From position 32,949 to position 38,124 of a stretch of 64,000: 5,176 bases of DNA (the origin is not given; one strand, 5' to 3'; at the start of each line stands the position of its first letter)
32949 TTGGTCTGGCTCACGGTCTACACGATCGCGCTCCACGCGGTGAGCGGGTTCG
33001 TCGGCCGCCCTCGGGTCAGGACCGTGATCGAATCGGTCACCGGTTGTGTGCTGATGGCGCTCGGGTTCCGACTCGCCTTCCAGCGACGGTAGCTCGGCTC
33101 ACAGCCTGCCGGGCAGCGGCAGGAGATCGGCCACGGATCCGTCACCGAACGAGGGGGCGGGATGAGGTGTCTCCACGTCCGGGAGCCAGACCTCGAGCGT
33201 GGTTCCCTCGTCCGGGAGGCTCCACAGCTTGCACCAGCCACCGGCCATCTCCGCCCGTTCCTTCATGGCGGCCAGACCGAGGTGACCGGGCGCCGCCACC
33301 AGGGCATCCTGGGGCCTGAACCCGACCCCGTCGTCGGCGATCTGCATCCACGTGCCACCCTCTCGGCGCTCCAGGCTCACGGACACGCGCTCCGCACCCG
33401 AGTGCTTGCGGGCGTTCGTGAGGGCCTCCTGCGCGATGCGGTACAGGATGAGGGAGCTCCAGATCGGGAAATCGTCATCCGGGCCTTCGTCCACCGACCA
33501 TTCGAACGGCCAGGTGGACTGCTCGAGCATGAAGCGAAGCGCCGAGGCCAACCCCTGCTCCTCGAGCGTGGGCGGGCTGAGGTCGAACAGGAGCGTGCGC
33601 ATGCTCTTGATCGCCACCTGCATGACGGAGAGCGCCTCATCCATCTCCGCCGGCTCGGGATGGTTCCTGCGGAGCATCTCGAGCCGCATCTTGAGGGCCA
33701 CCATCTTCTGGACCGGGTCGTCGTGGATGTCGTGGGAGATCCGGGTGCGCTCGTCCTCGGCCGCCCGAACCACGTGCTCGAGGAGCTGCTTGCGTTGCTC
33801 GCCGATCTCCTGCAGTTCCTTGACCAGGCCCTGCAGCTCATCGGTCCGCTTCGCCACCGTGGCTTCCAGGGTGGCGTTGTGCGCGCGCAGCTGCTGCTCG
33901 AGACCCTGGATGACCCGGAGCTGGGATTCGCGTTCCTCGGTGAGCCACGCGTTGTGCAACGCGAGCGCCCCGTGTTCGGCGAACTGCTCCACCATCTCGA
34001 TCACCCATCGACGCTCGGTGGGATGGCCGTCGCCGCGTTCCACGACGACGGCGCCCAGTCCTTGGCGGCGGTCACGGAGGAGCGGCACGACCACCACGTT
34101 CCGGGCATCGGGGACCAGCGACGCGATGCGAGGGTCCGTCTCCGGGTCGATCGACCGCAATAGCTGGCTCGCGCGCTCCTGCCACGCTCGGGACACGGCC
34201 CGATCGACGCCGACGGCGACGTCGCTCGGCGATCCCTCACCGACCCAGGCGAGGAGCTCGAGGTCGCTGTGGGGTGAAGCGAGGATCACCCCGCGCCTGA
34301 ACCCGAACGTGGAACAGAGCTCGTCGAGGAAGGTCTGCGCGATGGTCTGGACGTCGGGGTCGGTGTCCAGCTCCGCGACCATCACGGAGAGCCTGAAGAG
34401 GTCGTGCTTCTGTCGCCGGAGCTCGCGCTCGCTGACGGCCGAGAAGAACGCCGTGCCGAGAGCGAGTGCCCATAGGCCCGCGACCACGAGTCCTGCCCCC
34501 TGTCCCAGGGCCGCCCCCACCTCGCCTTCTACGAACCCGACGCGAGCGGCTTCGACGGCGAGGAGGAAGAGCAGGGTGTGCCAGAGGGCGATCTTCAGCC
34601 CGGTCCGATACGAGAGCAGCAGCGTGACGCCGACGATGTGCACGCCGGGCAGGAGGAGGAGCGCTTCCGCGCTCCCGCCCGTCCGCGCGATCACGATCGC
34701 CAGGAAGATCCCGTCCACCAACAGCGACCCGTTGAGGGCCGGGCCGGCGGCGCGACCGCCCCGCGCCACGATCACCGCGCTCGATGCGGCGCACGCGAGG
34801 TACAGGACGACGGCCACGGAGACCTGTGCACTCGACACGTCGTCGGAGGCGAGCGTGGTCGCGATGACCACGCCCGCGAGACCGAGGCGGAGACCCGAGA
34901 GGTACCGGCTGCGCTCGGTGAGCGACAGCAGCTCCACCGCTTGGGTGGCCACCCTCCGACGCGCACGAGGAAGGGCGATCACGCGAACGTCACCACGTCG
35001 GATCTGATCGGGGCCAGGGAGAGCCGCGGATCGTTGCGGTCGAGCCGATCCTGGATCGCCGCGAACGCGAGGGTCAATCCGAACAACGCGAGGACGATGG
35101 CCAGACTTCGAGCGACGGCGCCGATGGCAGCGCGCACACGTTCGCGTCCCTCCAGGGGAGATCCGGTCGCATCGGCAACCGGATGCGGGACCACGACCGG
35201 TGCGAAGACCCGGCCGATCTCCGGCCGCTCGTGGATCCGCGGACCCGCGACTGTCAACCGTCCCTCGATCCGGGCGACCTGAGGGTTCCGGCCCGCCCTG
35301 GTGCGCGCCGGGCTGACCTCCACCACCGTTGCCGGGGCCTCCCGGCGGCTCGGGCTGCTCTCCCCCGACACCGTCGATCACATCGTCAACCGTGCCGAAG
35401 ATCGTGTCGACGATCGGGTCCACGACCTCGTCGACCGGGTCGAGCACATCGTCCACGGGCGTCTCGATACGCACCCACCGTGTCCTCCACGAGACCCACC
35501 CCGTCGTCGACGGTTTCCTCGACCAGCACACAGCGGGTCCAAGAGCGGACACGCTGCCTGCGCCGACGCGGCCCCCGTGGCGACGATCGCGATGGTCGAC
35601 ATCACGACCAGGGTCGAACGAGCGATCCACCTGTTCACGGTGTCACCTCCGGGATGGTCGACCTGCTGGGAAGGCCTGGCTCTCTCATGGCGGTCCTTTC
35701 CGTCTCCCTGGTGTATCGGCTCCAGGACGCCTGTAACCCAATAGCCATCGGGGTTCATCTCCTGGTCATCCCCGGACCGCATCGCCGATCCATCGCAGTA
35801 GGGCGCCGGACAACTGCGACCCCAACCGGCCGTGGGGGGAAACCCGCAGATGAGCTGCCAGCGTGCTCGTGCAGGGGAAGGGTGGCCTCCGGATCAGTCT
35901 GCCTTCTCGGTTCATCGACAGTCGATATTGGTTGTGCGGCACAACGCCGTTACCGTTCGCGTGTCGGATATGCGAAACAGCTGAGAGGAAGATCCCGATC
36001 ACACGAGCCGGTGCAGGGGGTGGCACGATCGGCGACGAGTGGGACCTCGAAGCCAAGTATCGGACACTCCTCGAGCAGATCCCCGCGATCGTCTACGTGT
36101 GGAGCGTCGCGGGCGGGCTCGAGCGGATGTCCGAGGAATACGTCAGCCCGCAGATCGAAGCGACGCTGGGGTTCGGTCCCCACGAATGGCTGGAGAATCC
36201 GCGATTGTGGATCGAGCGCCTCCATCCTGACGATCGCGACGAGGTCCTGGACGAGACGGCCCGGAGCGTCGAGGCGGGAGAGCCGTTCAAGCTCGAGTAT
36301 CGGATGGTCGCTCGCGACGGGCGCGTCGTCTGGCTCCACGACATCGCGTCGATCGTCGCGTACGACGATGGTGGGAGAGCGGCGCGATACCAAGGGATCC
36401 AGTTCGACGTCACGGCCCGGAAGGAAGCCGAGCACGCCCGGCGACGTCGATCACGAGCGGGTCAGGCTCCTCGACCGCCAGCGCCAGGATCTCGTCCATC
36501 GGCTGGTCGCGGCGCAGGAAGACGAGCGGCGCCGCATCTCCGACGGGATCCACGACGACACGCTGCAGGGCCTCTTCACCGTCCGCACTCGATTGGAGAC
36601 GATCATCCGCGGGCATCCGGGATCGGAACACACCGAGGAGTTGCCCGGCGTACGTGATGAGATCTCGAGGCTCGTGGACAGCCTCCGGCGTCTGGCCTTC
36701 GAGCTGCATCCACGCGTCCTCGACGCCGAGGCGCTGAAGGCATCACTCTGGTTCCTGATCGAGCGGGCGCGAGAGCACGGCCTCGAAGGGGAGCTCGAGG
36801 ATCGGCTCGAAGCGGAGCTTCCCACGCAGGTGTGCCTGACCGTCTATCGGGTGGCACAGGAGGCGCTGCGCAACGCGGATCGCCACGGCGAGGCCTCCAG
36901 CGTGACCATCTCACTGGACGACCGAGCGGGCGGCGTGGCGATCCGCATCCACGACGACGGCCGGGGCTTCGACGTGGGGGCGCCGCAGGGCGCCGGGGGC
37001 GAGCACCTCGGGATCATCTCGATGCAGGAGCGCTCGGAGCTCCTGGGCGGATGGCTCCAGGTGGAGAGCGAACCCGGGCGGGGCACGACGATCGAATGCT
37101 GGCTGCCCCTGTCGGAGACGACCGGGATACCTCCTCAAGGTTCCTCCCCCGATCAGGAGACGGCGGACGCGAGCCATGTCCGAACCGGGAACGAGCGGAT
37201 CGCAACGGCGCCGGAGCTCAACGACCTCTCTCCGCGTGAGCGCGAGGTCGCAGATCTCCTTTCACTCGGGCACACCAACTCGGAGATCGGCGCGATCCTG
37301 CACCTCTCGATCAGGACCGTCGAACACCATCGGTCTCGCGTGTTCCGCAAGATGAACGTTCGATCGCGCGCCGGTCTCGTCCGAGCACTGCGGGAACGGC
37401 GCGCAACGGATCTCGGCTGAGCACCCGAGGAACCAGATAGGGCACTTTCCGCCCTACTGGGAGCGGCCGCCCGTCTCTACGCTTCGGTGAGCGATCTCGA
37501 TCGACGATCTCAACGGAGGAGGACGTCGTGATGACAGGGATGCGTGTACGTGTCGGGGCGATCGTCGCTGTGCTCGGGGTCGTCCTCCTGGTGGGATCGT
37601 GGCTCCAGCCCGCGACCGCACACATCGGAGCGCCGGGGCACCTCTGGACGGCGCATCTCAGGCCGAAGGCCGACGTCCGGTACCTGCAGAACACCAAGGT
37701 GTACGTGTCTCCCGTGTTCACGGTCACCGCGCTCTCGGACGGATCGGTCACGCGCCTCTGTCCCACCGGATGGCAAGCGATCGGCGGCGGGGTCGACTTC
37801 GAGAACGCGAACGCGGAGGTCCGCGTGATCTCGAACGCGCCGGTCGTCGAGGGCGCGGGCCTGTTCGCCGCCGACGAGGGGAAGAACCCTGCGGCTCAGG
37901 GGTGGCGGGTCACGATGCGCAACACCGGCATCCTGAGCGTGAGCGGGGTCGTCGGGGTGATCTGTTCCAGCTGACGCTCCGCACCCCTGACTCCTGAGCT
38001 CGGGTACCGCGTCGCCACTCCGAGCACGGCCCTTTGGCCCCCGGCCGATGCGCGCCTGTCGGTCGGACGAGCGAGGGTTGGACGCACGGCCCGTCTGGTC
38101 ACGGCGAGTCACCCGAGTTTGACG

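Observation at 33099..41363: Paralogous signal-peptide / C-terminal-anchor proteins start/stop-overlapped with two-component and c-di-GMP genes (candidate undescribed accessory module)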

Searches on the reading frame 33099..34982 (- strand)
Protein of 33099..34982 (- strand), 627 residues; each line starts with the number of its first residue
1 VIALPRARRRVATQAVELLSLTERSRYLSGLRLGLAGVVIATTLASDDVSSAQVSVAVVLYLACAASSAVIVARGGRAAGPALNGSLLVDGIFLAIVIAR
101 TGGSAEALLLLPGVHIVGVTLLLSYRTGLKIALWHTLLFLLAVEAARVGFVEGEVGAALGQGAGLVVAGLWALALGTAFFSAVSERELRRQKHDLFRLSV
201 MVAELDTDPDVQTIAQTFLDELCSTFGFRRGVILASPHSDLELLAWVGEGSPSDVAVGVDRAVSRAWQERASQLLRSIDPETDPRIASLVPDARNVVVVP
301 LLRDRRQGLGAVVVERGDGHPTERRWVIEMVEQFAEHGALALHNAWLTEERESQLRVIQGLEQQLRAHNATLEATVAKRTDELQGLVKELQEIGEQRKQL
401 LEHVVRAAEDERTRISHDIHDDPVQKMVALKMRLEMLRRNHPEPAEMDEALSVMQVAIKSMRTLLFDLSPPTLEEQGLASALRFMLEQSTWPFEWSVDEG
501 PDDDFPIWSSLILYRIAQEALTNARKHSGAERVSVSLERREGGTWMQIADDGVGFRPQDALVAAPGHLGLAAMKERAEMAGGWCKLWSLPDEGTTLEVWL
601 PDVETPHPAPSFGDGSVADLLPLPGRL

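Call 6: search_protein_families(library=pfam, proteins=[window:33099-34982:-], max_evalue=1)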
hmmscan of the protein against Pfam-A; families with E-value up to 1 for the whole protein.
window:33099-34982:- (627 aa): 13 families
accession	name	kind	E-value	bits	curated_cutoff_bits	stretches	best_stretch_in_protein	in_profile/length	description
PF02518.31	HATPase_c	-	3.4e-12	47.2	26.4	1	512-602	5-109/111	Histidine kinase-, DNA gyrase B-, and HSP90-like ATPase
PF07730.19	HisKA_3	-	1.6e-10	41.8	24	1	411-473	1-68/68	Histidine kinase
PF01590.32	GAF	-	4.2e-09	37.5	22.4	1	210-342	1-133/133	GAF domain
PF13492.12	GAF_3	-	0.0018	19.1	27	1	211-344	2-129/129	GAF domain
PF13581.12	HATPase_c_2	-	0.0031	18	27.4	1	517-567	36-99/127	Histidine kinase-like ATPase domain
PF08202.16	MIS13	-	0.12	12.1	23.5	1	357-423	216-283/300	Mis12-Mtw1 protein family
PF05149.17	Flagellar_rod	-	0.3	11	23.4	1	379-416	63-100/287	Paraflagellar rod protein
PF18387.7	zf_C2H2_ZHX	-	0.4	10.9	27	0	520-543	21-44/53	Zinc-fingers and homeoboxes C2H2 finger domain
PF24850.1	CC_BshC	-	0.4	10.9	27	1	336-412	24-100/159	Bacillithiol biosynthesis BshC, C-terminal coiled-coil domain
PF10131.15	PTPS_related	-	0.4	9.5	26.4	1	118-202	40-112/621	6-pyruvoyl-tetrahydropterin synthase related domain; membrane protein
PF00435.27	Spectrin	-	0.48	11.4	29.9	0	349-402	51-104/105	Spectrin repeat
PF18184.6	SLATT_3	-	0.76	10.5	26.3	1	17-71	8-66/155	SMODS and SLOG-associating 2TM effector domain 3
PF18504.6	Csm1_N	-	0.86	10.4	26.3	0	368-409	28-69/70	Csm1 N-terminal domain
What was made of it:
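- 33099..34982 (-): Partner sensor kinase, 627 aa: six-TM PilS-like membrane domain (34368-34964), GAF (33831-34367), HisKA_3 plus HATPase_c (33102-33827). Its GTG overlaps copy A's TGA by 4 nt. Pfam GAF, HisKA_3 and HATPase_c (call 6).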

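Call 7: search_protein_families(library=ncbifam, proteins=[window:33099-34982:-], max_evalue=1)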
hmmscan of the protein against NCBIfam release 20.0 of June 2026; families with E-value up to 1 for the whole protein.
window:33099-34982:- (627 aa): 19 families
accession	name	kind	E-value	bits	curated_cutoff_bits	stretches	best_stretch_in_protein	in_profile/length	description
NF052443.1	SensHisKinMctS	equivalog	4e-33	114.4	700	1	395-602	234-448/457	two-component system sensor histidine kinase MctS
NF008649.0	PRK11644.1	equivalog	8.1e-24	84.2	408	1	383-603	275-497/499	signal transduction histidine-protein kinase/phosphatase UhpB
NF047786.1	his_kin_MadS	equivalog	2e-22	79.9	500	1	294-585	128-418/434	MadS family sensor histidine kinase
NF052531.1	Strep_LiaS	equivalog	2.7e-21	76.2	450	1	353-601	77-326/328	envelope stress sensor histidine kinase LiaS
NF008184.0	PRK10935.1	equivalog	7.7e-18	64.4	553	1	410-604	362-561/565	nitrate/nitrite two-component system sensor histidine kinase NarQ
NF007896.0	PRK10600.1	equivalog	4.1e-17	62.1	578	1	410-598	389-581/598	nitrate/nitrite two-component system sensor histidine kinase NarX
NF053512.1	nitric_RR_NosR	exception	0.00021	20.5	400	1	328-405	108-178/422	response regulator c-di-GMP phosphodiesterase, NosR family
NF010411.0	PRK13837.1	equivalog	0.00028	19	647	1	568-610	641-683/828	two-component system VirA-like sensor kinase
NF040691.1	MtrAB_MtrB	equivalog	0.00046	19.3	450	1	515-603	390-493/507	MtrAB system histidine kinase MtrB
NF041832.1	near_NosP_CTERM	subfamily_domain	0.008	15.3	400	1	512-556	120-164/370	NahK/ErcS family hybrid sensor histidine kinase/response regulator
NF011044.0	PRK14474.1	equivalog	0.0095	15.4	339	1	359-479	35-151/258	F0F1 ATP synthase subunit B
NF007898.0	PRK10604.1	equivalog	0.011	14.9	478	1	428-560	228-366/433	two-component system sensor histidine kinase RstB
TIGR03998.1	thiol_BshC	equivalog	0.04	12.8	265.8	1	333-413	393-473/529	bacillithiol biosynthesis cysteine-adding enzyme BshC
NF047405.1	SensHisKinSapS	equivalog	0.041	13.3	550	1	516-560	231-276/341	two-component system sensor histidine kinase SapS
TIGR02966.1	phoR_proteo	equivalog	0.052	12.6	334.2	1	516-559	233-277/333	phosphate regulon sensor histidine kinase PhoR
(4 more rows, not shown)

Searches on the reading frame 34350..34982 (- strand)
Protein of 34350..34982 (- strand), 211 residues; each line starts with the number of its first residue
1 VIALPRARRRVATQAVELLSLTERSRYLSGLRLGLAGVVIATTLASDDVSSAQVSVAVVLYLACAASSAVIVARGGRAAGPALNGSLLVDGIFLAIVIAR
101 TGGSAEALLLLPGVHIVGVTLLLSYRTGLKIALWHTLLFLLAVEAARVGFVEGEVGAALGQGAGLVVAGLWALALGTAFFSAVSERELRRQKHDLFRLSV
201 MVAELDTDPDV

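Call 28: search_protein_families(library=pfam, proteins=[window:34350-34982:-], max_evalue=1)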
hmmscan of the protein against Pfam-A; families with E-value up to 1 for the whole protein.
window:34350-34982:- (211 aa): 2 families
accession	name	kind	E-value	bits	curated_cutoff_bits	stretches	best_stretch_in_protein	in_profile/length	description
PF10131.15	PTPS_related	-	0.037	12.9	26.4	1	117-202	39-112/621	6-pyruvoyl-tetrahydropterin synthase related domain; membrane protein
PF18184.6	SLATT_3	-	0.04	14.6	26.3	1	17-71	8-66/155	SMODS and SLOG-associating 2TM effector domain 3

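Call 62: find_homologous_proteins(query=window:34350-34982:-, max_evalue=0.001)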
Query window:34350-34982:- (211 aa): 18 proteins with E <= 0.001 among 8000 candidates.
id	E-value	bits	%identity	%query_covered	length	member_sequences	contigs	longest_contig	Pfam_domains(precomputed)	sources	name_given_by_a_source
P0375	3.3e-98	345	89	95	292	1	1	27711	-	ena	-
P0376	2.1e-65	238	60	98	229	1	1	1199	-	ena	-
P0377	6.0e-50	188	57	82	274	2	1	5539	-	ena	-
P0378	1.4e-47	180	58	86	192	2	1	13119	-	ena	-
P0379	4.6e-43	166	63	62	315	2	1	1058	PF01590.33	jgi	jgi:GAF domain-containing protein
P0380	1.3e-38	151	51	84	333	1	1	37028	-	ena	-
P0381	2.3e-36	144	82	45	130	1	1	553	-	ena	-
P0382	3.9e-26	110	59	53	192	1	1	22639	-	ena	-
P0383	3.4e-24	104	38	94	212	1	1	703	-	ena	-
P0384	9.0e-21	93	38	96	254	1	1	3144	-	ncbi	ncbi:MAG: hypothetical protein ABL966_11565, partial [Acidimicrobiales bacterium]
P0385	5.2e-20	90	59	46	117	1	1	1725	-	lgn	-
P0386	2.3e-18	85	41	59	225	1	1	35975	PF25323.3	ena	-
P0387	2.1e-17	82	36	96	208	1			PF25323.3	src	-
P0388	1.1e-16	79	40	57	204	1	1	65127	-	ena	-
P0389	2.9e-16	78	35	92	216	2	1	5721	-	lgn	-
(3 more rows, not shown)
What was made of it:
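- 33099..34982 (-): Homologues P0386 and P0387 carry PF25323 (call 62).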

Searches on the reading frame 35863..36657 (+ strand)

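Call 74: search_protein_families(library=pfam, proteins=[window:35863-36657:+], max_evalue=0.001)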
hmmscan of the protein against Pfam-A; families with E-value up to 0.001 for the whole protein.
window:35863-36657:+ (264 aa): 3 families
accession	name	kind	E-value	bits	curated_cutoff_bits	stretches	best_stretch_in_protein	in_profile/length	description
PF08447.18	PAS_3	-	4.2e-22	78.7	25.6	1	93-179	3-88/89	PAS fold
PF13426.13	PAS_9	-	3.9e-05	24.3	27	1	93-185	15-103/103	PAS domain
PF00989.32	PAS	-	0.00043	20.7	22.6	1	65-165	2-96/113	PAS fold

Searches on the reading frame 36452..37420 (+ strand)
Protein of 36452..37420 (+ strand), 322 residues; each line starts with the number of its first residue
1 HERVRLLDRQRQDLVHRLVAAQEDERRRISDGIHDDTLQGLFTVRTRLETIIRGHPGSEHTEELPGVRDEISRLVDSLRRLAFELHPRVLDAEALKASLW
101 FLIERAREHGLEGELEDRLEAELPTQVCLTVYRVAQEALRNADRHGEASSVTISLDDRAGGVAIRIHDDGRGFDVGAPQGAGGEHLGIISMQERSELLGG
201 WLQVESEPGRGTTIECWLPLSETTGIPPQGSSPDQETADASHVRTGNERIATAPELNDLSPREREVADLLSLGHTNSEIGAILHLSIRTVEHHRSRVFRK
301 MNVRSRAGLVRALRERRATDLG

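Call 74: search_protein_families(library=pfam, proteins=[window:36452-37420:+], max_evalue=0.001)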
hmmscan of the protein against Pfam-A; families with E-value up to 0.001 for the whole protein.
window:36452-37420:+ (322 aa): 5 families
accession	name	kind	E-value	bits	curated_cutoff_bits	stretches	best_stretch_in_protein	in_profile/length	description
PF00196.25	GerE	-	5.4e-17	61.6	23.5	1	259-311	3-55/57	Bacterial regulatory proteins, luxR family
PF02518.31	HATPase_c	-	5.9e-17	62.5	26.4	1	130-221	5-110/111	Histidine kinase-, DNA gyrase B-, and HSP90-like ATPase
PF07730.19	HisKA_3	-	1.6e-08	35.4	24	1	25-90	1-68/68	Histidine kinase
PF13581.12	HATPase_c_2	-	1.1e-05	25.9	27.4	1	130-182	31-88/127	Histidine kinase-like ATPase domain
PF08281.18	Sigma70_r4_2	-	0.00018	21.5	25.7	1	256-301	8-54/54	Sigma-70, region 4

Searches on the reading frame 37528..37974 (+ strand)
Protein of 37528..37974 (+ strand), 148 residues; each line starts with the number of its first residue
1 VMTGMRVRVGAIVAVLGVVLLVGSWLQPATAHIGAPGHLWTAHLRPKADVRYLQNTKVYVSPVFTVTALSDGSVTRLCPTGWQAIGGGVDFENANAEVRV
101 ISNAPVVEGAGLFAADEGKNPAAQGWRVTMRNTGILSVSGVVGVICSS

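Call 6: search_protein_families(library=pfam, proteins=[window:37528-37974:+], max_evalue=1)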
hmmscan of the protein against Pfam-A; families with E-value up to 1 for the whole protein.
window:37528-37974:+ (148 aa): 0 families

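Call 7: search_protein_families(library=ncbifam, proteins=[window:37528-37974:+], max_evalue=1)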
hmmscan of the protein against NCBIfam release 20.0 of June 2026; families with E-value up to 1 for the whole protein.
window:37528-37974:+ (148 aa): 0 families
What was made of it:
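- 37528..37974 (+): 148-aa predicted secreted protein with no family. It lies in the same insertion as the PAS kinase. Whether it belongs to the system is uncertain. No Pfam or NCBIfam hit (calls 6, 7).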
